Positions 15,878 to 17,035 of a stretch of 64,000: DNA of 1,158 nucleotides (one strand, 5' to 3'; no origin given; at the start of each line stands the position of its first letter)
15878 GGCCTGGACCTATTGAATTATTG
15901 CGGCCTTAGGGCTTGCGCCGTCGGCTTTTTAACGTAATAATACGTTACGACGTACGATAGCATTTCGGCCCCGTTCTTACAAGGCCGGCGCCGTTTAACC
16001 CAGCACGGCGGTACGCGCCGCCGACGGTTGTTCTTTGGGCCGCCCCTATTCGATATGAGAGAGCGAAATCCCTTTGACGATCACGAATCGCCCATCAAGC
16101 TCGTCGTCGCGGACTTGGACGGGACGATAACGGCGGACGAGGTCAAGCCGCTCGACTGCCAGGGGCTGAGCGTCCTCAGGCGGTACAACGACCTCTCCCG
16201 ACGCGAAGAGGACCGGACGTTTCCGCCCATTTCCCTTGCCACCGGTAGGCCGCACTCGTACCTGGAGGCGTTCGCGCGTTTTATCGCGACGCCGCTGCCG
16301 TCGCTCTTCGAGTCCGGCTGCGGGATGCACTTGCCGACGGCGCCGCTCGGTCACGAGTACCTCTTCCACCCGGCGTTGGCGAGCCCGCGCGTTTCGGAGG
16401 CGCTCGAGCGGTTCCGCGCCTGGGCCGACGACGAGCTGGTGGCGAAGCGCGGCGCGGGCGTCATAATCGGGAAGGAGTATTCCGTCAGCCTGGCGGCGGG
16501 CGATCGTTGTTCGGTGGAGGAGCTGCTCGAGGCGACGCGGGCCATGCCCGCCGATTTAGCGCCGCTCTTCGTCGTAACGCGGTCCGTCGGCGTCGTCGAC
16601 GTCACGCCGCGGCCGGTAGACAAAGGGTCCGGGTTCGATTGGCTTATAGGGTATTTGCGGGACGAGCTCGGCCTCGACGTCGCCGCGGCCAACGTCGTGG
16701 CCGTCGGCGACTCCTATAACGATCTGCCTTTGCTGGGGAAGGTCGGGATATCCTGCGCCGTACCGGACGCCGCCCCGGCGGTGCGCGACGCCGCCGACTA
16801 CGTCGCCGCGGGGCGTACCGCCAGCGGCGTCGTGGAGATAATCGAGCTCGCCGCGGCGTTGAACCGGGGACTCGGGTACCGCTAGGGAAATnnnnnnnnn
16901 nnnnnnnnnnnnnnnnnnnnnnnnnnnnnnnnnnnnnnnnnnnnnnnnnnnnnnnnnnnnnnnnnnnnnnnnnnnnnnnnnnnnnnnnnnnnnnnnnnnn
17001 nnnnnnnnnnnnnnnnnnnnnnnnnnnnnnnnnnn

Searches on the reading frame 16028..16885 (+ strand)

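Call 5: search_protein_families(library=pfam, proteins=[window:16028-16885:+], max_evalue=0.01)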
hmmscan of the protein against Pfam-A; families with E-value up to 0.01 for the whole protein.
window:16028-16885:+ (285 aa): 4 families
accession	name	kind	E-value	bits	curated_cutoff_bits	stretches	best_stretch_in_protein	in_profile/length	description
PF08282.18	Hydrolase_3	-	1.4e-15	58.1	20.9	1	164-272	152-255/255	haloacid dehalogenase-like hydrolase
PF05116.19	S6PP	-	5.9e-06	26.5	20.3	1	182-272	149-242/247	Sucrose-6F-phosphate phosphohydrolase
PF00702.32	Hydrolase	-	0.00011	23.1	26.4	1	23-239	1-190/191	haloacid dehalogenase-like hydrolase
PF12710.13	HAD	-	0.00077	20.4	27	0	213-236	165-188/189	haloacid dehalogenase-like hydrolase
